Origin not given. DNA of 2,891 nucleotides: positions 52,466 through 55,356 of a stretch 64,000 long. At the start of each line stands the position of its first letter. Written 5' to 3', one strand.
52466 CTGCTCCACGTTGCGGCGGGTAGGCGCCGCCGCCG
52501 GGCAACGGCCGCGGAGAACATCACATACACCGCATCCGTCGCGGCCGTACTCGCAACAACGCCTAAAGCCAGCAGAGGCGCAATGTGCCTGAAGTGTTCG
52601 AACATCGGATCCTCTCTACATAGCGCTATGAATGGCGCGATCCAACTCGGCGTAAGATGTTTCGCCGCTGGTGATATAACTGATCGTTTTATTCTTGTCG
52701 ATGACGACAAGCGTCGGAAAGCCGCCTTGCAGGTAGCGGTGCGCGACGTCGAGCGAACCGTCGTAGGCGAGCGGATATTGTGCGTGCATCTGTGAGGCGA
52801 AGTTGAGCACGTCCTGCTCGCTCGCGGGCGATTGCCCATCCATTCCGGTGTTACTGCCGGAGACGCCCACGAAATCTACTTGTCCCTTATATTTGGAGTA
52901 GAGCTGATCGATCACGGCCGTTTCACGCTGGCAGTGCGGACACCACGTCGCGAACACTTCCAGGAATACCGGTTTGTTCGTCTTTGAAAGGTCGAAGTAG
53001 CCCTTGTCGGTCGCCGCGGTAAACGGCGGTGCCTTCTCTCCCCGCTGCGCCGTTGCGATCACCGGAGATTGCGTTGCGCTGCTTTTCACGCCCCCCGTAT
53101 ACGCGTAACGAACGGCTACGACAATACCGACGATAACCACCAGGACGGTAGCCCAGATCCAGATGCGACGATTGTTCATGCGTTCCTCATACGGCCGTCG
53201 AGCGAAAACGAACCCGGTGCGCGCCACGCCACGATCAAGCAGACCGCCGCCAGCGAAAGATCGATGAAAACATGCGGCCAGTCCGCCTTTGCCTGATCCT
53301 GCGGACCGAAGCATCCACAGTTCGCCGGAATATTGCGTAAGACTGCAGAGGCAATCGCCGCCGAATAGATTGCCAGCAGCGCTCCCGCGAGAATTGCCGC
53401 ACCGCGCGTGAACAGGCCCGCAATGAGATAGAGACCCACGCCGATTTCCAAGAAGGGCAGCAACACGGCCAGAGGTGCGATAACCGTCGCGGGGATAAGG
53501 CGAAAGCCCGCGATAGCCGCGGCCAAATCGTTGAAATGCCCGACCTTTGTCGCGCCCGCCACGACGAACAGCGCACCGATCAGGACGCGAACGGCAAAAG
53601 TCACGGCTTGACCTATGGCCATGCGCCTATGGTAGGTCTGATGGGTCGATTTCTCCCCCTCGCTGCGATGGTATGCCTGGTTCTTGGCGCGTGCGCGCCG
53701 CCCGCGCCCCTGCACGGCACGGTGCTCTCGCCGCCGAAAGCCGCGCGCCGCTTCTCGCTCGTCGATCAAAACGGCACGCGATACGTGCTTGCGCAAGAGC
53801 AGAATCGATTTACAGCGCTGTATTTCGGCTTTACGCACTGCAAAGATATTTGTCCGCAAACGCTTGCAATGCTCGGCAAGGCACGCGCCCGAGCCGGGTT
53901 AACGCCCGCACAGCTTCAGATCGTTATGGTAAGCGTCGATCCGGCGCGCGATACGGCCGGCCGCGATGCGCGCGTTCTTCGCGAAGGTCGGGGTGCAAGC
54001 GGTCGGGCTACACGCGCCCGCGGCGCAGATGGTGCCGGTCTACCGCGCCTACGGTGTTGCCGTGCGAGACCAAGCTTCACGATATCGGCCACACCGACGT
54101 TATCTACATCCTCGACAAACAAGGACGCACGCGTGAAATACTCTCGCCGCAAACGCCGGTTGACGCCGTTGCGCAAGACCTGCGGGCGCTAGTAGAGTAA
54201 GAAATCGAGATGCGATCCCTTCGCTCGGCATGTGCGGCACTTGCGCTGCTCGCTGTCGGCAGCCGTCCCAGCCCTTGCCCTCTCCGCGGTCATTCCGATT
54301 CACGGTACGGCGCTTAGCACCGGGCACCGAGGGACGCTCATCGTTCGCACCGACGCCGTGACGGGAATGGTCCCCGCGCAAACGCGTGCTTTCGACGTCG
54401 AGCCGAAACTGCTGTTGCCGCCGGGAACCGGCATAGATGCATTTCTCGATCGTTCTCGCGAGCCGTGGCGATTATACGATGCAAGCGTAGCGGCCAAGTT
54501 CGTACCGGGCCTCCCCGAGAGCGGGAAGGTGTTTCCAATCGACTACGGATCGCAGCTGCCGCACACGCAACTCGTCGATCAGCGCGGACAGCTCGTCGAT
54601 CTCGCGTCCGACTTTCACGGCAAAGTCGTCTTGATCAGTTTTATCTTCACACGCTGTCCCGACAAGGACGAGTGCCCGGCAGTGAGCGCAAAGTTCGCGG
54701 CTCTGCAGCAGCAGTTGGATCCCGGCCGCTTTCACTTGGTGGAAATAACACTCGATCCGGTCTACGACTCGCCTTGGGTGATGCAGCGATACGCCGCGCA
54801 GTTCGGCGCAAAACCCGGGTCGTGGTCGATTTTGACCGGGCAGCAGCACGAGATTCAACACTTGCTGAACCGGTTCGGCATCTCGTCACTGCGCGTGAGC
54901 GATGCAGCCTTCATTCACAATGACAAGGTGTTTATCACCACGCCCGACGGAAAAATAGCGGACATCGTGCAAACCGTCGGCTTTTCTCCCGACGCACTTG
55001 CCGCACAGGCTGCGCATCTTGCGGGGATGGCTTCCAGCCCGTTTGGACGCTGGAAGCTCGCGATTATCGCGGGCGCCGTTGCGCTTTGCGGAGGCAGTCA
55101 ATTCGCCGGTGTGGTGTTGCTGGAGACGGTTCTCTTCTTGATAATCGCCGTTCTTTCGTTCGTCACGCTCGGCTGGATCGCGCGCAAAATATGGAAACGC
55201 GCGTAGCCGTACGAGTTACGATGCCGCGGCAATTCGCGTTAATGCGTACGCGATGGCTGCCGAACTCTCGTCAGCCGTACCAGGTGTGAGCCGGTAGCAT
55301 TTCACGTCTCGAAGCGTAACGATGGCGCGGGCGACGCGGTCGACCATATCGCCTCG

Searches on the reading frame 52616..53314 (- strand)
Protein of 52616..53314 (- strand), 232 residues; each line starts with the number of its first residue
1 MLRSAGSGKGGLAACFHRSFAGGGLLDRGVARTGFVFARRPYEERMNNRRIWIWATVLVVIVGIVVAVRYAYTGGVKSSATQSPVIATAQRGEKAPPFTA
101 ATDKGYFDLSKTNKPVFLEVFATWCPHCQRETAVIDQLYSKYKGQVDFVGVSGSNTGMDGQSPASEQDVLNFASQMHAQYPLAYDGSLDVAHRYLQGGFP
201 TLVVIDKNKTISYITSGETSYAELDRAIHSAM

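Call 31: search_protein_families(library=pfam, proteins=[window:52616-53314:-], max_evalue=0.01)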
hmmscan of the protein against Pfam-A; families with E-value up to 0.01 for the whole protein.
window:52616-53314:- (232 aa): 7 families
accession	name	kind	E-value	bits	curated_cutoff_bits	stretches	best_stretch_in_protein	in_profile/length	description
PF08534.16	Redoxin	-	2.9e-16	60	26.6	1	91-220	2-137/148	Redoxin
PF00578.27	AhpC-TSA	-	1.3e-12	48.2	26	1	92-213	2-123/124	AhpC/TSA family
PF13905.12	Thioredoxin_8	-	2.2e-09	38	27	1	113-211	1-94/94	Thioredoxin-like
PF00085.26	Thioredoxin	-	7.1e-09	36.1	23.5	1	109-151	14-56/103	Thioredoxin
PF13098.12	Thioredoxin_2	-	1.5e-06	28.9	27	1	111-227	3-103/104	Thioredoxin-like domain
PF13899.12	Thioredoxin_7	-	0.0021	18.6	27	1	101-135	5-39/83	Thioredoxin-like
PF13728.12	TraF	-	0.0046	17.3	23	0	121-155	137-171/224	F plasmid transfer operon protein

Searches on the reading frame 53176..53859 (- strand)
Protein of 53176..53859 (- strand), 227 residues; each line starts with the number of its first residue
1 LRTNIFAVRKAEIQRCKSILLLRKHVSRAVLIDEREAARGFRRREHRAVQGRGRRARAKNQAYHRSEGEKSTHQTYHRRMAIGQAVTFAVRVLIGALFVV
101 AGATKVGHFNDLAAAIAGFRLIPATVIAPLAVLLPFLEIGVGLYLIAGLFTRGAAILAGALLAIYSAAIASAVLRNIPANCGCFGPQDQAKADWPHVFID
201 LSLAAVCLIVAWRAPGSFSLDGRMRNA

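Call 31: search_protein_families(library=pfam, proteins=[window:53176-53859:-], max_evalue=0.01)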
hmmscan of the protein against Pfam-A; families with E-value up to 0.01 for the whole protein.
window:53176-53859:- (227 aa): 2 families
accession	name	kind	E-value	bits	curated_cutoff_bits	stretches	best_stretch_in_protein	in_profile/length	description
PF07291.16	MauE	-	8.9e-26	91.1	27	1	85-212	3-127/128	Methylamine utilisation protein MauE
PF07681.17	DoxX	-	1.3e-08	35.7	23.6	1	88-163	3-77/85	DoxX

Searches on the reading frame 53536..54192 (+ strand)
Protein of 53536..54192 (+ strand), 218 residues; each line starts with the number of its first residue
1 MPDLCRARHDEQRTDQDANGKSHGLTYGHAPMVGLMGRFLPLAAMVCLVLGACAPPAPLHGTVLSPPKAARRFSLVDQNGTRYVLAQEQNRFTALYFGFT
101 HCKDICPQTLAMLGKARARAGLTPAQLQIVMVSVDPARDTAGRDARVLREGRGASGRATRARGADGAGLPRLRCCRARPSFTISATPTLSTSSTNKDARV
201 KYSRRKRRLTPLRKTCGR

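Call 31: search_protein_families(library=pfam, proteins=[window:53536-54192:+], max_evalue=0.01)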
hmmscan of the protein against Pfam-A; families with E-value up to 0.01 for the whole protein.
window:53536-54192:+ (218 aa): 1 family
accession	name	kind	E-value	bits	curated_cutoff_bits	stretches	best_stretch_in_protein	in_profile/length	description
PF02630.20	SCO1-SenC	-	5.5e-19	68.9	22.8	1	71-142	2-73/134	SCO1/SenC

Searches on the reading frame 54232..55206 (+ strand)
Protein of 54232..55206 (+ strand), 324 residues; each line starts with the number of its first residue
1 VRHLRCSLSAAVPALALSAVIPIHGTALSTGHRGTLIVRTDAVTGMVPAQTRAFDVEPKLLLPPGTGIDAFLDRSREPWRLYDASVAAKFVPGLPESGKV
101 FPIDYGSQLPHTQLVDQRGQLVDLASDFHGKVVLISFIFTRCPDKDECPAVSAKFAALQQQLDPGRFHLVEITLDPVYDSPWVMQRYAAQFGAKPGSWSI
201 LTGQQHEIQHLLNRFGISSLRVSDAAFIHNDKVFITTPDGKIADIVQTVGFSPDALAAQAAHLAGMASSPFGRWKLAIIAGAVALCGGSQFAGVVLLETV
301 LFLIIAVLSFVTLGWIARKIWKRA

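Call 31: search_protein_families(library=pfam, proteins=[window:54232-55206:+], max_evalue=0.01)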
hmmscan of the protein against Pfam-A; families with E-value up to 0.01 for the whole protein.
window:54232-55206:+ (324 aa): 3 families
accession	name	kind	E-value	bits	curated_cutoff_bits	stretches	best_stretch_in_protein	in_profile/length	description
PF02630.20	SCO1-SenC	-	3e-19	69.8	22.8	1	113-241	5-133/134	SCO1/SenC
PF00578.27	AhpC-TSA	-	0.00015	22.1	26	1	106-242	2-121/124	AhpC/TSA family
PF08534.16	Redoxin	-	0.0013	19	26.6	1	106-173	3-69/148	Redoxin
